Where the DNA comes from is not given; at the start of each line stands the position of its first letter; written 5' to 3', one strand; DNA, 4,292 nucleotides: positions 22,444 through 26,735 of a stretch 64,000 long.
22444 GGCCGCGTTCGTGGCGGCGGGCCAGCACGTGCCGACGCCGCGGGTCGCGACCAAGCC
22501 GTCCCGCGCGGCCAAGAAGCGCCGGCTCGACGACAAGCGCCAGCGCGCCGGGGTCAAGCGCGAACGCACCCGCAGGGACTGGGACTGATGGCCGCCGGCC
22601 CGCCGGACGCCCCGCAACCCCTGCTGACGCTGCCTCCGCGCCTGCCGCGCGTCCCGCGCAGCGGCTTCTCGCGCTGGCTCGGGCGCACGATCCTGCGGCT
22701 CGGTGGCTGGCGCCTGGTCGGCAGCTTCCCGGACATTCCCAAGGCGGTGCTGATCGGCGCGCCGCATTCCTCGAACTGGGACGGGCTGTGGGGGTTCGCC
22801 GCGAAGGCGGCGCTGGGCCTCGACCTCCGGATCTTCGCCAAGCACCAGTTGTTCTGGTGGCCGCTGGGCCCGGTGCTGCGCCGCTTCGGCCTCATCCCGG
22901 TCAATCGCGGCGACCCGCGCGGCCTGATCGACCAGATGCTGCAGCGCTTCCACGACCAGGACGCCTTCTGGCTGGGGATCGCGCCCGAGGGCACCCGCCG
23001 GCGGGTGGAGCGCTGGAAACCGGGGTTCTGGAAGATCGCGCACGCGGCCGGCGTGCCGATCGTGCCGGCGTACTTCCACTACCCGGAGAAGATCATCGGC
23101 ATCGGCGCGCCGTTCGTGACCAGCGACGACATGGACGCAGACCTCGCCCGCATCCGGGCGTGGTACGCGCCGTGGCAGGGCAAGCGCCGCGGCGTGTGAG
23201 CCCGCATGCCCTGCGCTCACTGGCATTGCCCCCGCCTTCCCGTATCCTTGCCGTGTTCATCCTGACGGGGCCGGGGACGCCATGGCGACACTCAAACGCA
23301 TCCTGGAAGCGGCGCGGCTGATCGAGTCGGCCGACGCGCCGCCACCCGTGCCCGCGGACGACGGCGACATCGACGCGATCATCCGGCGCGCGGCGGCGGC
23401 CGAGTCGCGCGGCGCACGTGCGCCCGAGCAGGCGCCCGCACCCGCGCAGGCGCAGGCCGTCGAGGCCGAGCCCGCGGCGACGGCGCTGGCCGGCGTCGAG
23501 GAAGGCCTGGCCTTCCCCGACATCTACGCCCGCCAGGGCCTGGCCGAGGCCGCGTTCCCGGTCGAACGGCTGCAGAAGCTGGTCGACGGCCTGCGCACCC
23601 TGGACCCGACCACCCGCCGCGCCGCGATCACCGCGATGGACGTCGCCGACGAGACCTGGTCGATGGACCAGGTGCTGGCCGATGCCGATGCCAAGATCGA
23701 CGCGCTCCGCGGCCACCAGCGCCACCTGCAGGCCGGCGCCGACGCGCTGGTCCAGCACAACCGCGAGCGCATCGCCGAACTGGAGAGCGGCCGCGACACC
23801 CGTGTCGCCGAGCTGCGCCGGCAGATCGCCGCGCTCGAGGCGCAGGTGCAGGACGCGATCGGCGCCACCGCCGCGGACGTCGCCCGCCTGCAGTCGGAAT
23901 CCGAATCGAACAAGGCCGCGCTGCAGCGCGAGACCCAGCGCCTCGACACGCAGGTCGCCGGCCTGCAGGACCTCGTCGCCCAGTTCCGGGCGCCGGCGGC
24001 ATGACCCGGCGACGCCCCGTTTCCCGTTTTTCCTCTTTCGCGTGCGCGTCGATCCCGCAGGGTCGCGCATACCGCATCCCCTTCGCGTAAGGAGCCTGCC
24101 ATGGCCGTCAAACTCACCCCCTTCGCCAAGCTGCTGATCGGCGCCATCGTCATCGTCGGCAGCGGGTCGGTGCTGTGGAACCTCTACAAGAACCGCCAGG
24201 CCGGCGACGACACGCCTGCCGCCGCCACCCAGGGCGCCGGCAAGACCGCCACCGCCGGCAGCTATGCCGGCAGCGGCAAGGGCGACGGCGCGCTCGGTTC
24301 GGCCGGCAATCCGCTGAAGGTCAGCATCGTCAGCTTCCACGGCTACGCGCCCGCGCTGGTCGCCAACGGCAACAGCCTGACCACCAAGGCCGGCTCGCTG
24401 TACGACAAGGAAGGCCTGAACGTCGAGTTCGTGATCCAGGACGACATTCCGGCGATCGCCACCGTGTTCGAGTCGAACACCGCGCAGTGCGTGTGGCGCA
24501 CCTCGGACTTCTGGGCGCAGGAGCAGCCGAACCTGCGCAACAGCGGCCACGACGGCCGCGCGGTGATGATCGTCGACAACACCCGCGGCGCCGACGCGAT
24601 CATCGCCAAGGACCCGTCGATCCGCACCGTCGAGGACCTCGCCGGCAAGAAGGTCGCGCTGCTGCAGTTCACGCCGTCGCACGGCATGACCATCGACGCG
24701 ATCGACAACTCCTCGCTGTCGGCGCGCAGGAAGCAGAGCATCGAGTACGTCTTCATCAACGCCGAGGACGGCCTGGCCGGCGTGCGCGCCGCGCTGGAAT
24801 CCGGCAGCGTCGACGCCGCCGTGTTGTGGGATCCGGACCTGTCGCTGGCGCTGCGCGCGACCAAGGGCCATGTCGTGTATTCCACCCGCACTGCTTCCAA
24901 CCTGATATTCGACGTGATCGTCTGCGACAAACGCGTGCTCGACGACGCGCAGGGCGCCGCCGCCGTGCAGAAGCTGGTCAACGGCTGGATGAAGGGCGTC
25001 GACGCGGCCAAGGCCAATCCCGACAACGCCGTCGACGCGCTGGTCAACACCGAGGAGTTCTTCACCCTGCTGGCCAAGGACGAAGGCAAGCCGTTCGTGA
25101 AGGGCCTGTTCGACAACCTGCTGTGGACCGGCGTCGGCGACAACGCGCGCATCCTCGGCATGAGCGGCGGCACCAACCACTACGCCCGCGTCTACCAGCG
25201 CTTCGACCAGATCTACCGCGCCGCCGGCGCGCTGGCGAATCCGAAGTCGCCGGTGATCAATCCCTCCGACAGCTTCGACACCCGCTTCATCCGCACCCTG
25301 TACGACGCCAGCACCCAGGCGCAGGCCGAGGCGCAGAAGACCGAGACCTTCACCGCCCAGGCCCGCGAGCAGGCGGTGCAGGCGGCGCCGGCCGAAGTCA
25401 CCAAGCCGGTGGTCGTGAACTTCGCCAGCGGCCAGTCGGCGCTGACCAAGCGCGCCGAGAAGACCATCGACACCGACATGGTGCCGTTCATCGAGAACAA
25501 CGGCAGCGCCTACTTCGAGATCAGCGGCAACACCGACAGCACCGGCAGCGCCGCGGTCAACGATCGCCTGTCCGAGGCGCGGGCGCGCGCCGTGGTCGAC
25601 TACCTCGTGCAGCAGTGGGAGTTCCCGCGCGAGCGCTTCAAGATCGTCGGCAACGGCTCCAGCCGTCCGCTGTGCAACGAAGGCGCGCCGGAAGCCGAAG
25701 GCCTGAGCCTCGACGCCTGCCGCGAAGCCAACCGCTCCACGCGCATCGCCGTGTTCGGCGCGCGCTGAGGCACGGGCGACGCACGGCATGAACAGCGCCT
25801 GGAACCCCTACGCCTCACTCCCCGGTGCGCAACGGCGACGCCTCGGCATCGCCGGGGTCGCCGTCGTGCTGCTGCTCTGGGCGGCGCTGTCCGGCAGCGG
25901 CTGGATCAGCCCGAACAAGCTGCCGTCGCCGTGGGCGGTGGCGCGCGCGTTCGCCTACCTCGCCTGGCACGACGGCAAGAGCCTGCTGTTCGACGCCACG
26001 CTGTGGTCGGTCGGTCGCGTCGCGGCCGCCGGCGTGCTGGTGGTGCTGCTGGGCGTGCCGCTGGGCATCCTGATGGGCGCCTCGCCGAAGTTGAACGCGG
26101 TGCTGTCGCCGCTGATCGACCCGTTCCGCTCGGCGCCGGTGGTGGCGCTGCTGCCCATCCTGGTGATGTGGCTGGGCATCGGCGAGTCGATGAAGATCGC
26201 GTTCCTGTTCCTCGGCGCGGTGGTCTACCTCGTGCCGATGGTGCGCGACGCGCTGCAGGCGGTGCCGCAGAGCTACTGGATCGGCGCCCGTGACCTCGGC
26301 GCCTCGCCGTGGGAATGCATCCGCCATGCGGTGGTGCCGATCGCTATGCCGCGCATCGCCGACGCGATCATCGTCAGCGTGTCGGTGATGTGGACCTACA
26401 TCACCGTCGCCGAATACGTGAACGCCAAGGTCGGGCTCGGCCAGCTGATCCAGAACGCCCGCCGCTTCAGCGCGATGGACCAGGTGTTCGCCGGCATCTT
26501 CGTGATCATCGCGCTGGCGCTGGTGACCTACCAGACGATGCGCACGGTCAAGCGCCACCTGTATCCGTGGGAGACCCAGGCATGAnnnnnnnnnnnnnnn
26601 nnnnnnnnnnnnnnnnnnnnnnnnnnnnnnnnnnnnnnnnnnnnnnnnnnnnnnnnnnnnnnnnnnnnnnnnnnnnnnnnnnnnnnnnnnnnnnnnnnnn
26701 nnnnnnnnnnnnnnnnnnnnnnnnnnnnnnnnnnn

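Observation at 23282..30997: PspA/ESCRT-III + classical AAA ATPase operon joined to an ABC importer with an OmpA-fused binding protein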

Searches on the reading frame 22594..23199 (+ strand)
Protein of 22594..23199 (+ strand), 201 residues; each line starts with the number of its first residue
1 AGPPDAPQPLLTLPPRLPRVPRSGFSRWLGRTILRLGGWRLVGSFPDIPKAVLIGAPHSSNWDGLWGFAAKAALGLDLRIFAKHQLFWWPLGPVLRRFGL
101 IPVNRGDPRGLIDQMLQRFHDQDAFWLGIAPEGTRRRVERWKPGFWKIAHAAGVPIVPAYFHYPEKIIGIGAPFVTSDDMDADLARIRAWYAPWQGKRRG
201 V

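Call 62: search_protein_families(library=pfam, proteins=[window:22594-23199:+], max_evalue=0.001)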
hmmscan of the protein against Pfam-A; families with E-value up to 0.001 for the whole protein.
window:22594-23199:+ (201 aa): 1 family
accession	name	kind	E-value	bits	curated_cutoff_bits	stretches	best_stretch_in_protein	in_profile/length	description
PF01553.26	Acyltransferase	-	2.9e-13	50.2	23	1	51-161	15-131/132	Acyltransferase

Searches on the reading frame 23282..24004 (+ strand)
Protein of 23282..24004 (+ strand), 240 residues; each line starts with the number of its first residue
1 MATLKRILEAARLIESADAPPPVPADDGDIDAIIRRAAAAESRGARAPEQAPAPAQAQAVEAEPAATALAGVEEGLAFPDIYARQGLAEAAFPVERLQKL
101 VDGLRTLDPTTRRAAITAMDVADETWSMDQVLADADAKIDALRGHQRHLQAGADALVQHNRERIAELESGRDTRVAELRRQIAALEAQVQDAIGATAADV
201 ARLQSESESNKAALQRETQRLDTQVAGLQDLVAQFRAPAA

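Call 4: search_protein_families(library=pfam, proteins=[window:23282-24004:+], max_evalue=0.01)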
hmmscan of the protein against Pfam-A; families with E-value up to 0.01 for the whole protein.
window:23282-24004:+ (240 aa): 0 families
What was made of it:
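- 23282..24004 (+): g1: 240-aa cytoplasmic protein. It has an N-terminal amphipathic helix, a disordered Pro/Ala-rich linker, a small conserved helical domain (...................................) and a roughly 108-residue single helix. No Pfam family (call 4).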

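Call 5: search_protein_families(library=ncbifam, proteins=[window:23282-24004:+], max_evalue=0.01)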
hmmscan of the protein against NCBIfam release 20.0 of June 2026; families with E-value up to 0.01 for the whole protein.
window:23282-24004:+ (240 aa): 1 family
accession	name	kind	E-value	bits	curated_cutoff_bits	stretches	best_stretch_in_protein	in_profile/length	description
TIGR02169.1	SMC_prok_A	equivalog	0.008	13.9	729.4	1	120-233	355-470/1165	chromosome segregation protein SMC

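Call 6: search_protein_families(library=padloc, proteins=[window:23282-24004:+], max_evalue=0.01)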
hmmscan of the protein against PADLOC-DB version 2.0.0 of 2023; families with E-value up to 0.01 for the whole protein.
window:23282-24004:+ (240 aa): 2 families
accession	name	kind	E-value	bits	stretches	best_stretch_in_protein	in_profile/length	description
PDLC00598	ZorA1|ZorA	-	0.0011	15.5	1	127-222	427-522/663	MotA/ExbB/TolQ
PDLC03863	LmuB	-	0.0056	13.4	1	129-227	212-308/610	-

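Call 25: find_homologous_proteins(query=window:23282-24004:+, max_evalue=0.001)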
Query window:23282-24004:+ (240 aa): 163 proteins with E <= 0.001 among 8000 candidates; the best 120 are listed.
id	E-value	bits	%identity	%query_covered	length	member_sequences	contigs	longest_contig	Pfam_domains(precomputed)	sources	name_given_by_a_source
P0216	5.4e-133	460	98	100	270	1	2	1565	-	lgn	-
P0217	1.8e-129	448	96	100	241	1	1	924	-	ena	-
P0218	2.6e-129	448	95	100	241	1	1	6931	-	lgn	-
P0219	2.5e-126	438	93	100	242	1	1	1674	-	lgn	-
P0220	4.1e-125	434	91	100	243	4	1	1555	-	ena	-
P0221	2.2e-116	405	88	100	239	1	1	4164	-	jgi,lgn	-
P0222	1.2e-113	396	87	100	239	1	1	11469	-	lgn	-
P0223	9.7e-99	348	75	100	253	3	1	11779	-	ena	-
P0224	6.4e-98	345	76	100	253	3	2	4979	-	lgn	-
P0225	5.7e-97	342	75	100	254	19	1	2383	-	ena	-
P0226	5.1e-94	332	74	99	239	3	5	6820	-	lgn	-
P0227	2.1e-92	327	73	100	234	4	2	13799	-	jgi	jgi:hypothetical protein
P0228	2.4e-92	327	72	100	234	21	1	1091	-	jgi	jgi:hypothetical protein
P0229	4.6e-92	326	74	100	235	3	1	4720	-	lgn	-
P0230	7.4e-92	325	72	100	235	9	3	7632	-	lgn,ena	-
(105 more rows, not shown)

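Call 59: predict_structure(alignment_id=A4)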
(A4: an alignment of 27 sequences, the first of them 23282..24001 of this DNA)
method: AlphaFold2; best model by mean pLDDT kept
length: 240 residues; sequences in the alignment: 27
mean_pLDDT: 73.1   pTM: 0.34
mean pLDDT of the five models: 73.1, 71.8, 71.1, 71.0, 69.5
residues with pLDDT >= 90: 100; 70-90: 37; 50-70: 53; < 50: 50
segments of 3 or more residues with pLDDT < 50: 15-26, 44-76
pLDDT, mean of each block of 10 residues (from residue 1): 54 46 49 72 43 32 32 48 54 65 75 71 68 92 96 97 97 97 98 98 98 97 96 79
secondary structure, 60 per line:
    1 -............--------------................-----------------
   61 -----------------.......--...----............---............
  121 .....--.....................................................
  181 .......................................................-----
elements in order: H2-13 H28-43 H78-84 H94-105 H109-125 H128-235
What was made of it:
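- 23282..24004 (+): AF2 model with pLDDT 73 (call 59).
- On Snf7/ESCRT-III or PspA, for g1: The model is one 108-residue helix plus small helices (call 59).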

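Call 63: fold_search(model_id=the predicted structure, library=pdb)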
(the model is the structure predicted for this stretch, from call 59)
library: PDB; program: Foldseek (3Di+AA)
matches with E <= 10: 4; with E <= 0.001: 0
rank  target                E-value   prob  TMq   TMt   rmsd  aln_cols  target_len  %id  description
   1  7aqo_J                4.8e+00  0.04  0.18  0.19  39.0       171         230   10  yeast THO-Sub2 complex dimer (released 2020-12-02)
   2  9fmd_K                5.8e+00  0.05  0.24  0.29  24.2       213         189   20  Integrative model of the human post-catalytic spliceosome (P-complex) (released 2024-07-10)
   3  9uas_F                8.8e+00  0.01  0.09  0.12  22.6       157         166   15  PSI-LHCE-LHCII from Euglena gracilis (released 2026-04-01)
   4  7dvq_R                9.4e+00  0.01  0.11  0.11  45.2       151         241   18  Cryo-EM Structure of the Activated Human Minor Spliceosome (minor Bact Complex) (released 2021-03-31)
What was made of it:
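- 23282..24004 (+): No fold match (call 63).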

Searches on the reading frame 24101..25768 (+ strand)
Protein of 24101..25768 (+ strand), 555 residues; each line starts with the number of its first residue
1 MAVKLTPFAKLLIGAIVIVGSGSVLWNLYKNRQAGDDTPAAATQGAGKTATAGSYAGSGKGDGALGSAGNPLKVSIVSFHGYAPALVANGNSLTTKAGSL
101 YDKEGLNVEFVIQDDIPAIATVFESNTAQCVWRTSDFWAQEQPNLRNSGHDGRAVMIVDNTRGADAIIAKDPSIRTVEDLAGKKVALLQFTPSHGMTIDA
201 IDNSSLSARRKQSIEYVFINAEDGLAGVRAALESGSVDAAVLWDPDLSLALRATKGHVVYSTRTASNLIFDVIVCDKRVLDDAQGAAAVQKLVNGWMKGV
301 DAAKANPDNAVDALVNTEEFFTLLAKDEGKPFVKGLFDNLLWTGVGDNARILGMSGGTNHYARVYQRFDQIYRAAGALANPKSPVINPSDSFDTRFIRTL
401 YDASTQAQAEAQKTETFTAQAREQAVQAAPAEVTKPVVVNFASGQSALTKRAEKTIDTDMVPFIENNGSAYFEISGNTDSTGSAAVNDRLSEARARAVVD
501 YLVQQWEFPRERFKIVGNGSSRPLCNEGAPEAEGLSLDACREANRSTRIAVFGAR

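Call 4: search_protein_families(library=pfam, proteins=[window:24101-25768:+], max_evalue=0.01)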
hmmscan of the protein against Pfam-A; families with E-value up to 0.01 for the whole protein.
window:24101-25768:+ (555 aa): 2 families
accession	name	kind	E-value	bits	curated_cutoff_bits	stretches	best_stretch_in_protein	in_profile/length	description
PF00691.25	OmpA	-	5.4e-15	56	27.2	1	441-531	2-92/98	OmpA family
PF09084.16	NMT1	-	6.6e-06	26.6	20.5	1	101-310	16-216/216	NMT1/THI5 like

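Call 5: search_protein_families(library=ncbifam, proteins=[window:24101-25768:+], max_evalue=0.01)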
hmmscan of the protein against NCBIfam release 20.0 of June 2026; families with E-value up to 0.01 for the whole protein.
window:24101-25768:+ (555 aa): 28 families (the best 25 are shown)
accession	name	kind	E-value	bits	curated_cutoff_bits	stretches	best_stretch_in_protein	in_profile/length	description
TIGR01728.1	SsuA_fam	subfamily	2.8e-20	72.7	163.5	1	145-316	65-229/290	aliphatic sulfonate ABC transporter substrate-binding protein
NF053611.1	YiaD_Gzip_OmpA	equivalog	5.7e-17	62.1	175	1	430-528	95-191/206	YiaD family glycine zipper/OmpA-like lipoprotein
TIGR03427.1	ABC_peri_uca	equivalog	5.6e-15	55.3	333.9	1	74-311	6-226/328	putative urea ABC transporter substrate-binding protein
NF053612.1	anchor_PA1041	equivalog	4.2e-14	53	250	1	428-529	122-221/236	PA1041 family peptidoglycan-binding anchor lipoprotein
NF052230.1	T9SS_PorE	exception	2.6e-12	45.8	600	1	418-523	493-599/648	PorE family type IX secretion system protein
NF008588.0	PRK11553.1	subfamily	3.3e-10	39.4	299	1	166-262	112-202/319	aliphatic sulfonate ABC transporter substrate-binding protein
NF053585.1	OMP_LP_YfiB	equivalog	7.6e-10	38.9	128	1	439-528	58-145/163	outer membrane lipoprotein YfiB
NF053613.1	OMP_toxin_LptF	equivalog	9.6e-09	35.3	400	1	404-528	108-230/256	lipotoxin F family OmpA-related lipoprotein LptF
TIGR03789.1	pdsO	hypoth_equivalog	1.7e-08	34.5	152.2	1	404-531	107-231/243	sortase-associated OmpA-like protein PdsO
TIGR02802.1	Pal_lipo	equivalog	2.5e-08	34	125.35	1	439-528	2-89/104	peptidoglycan-associated lipoprotein Pal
NF008071.1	PRK10808.1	equivalog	7.3e-08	32.1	277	1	445-553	239-348/358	porin OmpA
TIGR01729.1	taurine_ABC_bnd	equivalog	7.8e-08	32.1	304.25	1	155-310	72-220/300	taurine ABC transporter substrate-binding protein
NF045787.1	OmpABordt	equivalog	3.8e-07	30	200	1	417-553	65-191/194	outer membrane protein OmpA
NF053607.1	CHU_0125_OmpA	equivalog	5.4e-07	28.5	620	1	459-533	552-625/639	CHU_0125 family OmpA-like outer membrane integrity protein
NF047726.1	AutTranAdhPGAsTpgA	equivalog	2.5e-06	26.9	350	1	417-522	136-240/268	trimeric autotransporter adhesin/peptidogylcan-associated protein TpgA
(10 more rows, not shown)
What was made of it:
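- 24101..25768 (+): g2: 555-aa membrane-anchored, peptidoglycan-tethered solute-binding protein. Domains: N-terminal TM anchor (aa ~8-27), NMT1/SsuA-like binding domain (aa 74-316; nt 24320-25048) and OmpA-like domain (aa 441-531; nt 25421-25693). NCBIfam SsuA_fam 72.7 bits, below its cut-off of 163.5 (calls 4, 5).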

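Call 6: search_protein_families(library=padloc, proteins=[window:24101-25768:+], max_evalue=0.01)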
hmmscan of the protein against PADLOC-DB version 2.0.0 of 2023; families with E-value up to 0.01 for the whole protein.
window:24101-25768:+ (555 aa): 1 family
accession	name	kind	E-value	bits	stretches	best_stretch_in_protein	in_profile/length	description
PDLC00609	ZorB1|ZorB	-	2.2e-05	22.1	1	474-521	138-190/232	MotB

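Call 41: search_solved_structures(query=window:24101-25768:+, max_evalue=0.01)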
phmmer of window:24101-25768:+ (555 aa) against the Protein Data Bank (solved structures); distinct sequences matched with E-value up to 0.01: 27.
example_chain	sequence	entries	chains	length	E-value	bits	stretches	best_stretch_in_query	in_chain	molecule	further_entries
5u1h_A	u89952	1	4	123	3.4e-09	39.2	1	428-538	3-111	Outer membrane porin F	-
5nhx_A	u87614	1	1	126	7.4e-06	28.2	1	459-549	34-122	Outer membrane protein A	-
7rjj_A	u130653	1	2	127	7.9e-06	28.1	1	470-536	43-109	OmpA family protein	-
5m38_A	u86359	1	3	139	8.2e-06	28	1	441-531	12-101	OmpA family protein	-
7bba_A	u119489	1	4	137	8.6e-06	27.9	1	442-531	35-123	Putative type VI secretion protein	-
4rha_A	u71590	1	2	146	1.2e-05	27.5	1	445-553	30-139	Outer membrane protein A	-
4erh_A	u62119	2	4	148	1.2e-05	27.5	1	445-553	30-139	Outer membrane protein A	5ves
2x26_A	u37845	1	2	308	1.4e-05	27.3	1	166-252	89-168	PERIPLASMIC ALIPHATIC SULPHONATES-BINDING PROTEIN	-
2mqe_A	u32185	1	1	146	1.7e-05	27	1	468-553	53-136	OmpA domain protein transmembrane region-containing protein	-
2kgw_A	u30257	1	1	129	2.1e-05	26.7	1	470-533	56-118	Outer membrane protein A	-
2lbt_A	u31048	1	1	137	2.1e-05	26.6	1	469-533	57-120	Uncharacterized protein Rv0899/MT0922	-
2lca_A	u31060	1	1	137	2.3e-05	26.5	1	470-533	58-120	Uncharacterized protein Rv0899/MT0922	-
2zf8_A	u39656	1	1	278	5.2e-05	25.4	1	445-532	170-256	Component of sodium-driven polar flagellar motor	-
8z5n_A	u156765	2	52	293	5.8e-05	25.2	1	445-532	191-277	Component of sodium-driven polar flagellar motor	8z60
3e4r_A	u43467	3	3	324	5.9e-05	25.2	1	158-248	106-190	Nitrate transport protein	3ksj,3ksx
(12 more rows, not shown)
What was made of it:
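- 24101..25768 (+): PDB matches to the OprF and OmpA C-terminal domains and, weakly, to SsuA (call 41).
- On OmpA-like peptidoglycan-binding domain, for the g2 C-terminus: Match to the OprF C-terminal domain, E 3e-9 (call 41).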

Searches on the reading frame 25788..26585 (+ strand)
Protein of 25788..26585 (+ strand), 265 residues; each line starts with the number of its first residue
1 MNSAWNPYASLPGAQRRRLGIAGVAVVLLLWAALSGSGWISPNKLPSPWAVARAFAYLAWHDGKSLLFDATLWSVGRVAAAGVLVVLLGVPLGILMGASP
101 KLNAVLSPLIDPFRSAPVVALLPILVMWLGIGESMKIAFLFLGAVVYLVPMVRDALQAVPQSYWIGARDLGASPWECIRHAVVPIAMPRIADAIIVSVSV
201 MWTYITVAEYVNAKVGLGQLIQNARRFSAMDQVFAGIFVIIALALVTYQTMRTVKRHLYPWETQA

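Call 4: search_protein_families(library=pfam, proteins=[window:25788-26585:+], max_evalue=0.01)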
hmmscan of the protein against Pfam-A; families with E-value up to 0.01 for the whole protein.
window:25788-26585:+ (265 aa): 1 family
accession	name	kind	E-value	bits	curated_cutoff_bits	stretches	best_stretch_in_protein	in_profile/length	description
PF00528.27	BPD_transp_1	-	4.1e-26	92.3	26.4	1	89-252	1-176/184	Binding-protein-dependent transport system inner membrane component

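Call 5: search_protein_families(library=ncbifam, proteins=[window:25788-26585:+], max_evalue=0.01)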
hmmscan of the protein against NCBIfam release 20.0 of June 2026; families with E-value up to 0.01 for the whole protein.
window:25788-26585:+ (265 aa): 18 families
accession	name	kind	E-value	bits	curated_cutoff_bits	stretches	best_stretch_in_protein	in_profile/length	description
NF007545.0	PRK10160.1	equivalog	2.8e-41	141.8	342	1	12-263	19-272/275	taurine ABC transporter permease TauC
NF040733.1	ABC_perm_U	equivalog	7e-30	104.3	295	1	22-262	13-249/251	ABC transporter permease subunit SaoP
NF008470.0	PRK11365.1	equivalog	5.9e-22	78.3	347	1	27-261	21-252/263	aliphatic sulfonate ABC transporter permease SsuC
TIGR01183.1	ntrB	equivalog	6.2e-17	61.9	209.05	1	67-245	15-193/202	nitrate ABC transporter permease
TIGR03416.1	ABC_choXWV_perm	equivalog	2.5e-12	46.9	363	1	30-246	51-262/267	choline ABC transporter permease subunit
NF008196.0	PRK10952.1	equivalog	3.7e-12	45.7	439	1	77-249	152-323/356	glycine betaine/L-proline ABC transporter permease ProW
TIGR01097.1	PhnE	equivalog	1.4e-11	44.4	216.7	1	25-257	13-250/252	phosphonate ABC transporter, permease protein PhnE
NF008049.0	PRK10782.1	subfamily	2.4e-09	37.2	212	1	81-243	23-198/217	methionine ABC transporter permease MetI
TIGR02138.1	phosphate_pstC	equivalog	1.2e-06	27.7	196.45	1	148-198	167-217/296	phosphate ABC transporter permease subunit PstC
TIGR00974.1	3a0107s02c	equivalog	2.9e-06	26.6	193.45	1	83-199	64-195/272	phosphate ABC transporter permease PstA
NF007047.0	PRK09500.1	equivalog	1.4e-05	24.9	326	1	116-213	107-208/257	spermidine/putrescine ABC transporter permease PotC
NF011690.0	PRK15110.1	equivalog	0.00015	21.3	432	1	148-246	198-297/321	putrescine export ABC transporter permease SapB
NF008231.0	PRK10998.1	equivalog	0.00018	21.2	261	1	125-225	150-250/296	maltose ABC transporter permease MalG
TIGR01581.1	Mo_ABC_porter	hypoth_equivalog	0.00021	20.8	210.3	1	137-197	108-167/225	ABC transporter permease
NF007028.0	PRK09494.1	equivalog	0.0009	19.1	303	1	122-257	78-215/219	glutamine ABC transporter permease GlnP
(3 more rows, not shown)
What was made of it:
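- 25788..26585 (+): g3: 265-aa ABC importer permease of the NitT/TauT type. The TauC model scores 141.8 bits, below its cut-off of 342 (calls 4, 5).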

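Call 6: search_protein_families(library=padloc, proteins=[window:25788-26585:+], max_evalue=0.01)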
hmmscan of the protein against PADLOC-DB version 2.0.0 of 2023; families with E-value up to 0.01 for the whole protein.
window:25788-26585:+ (265 aa): 0 families
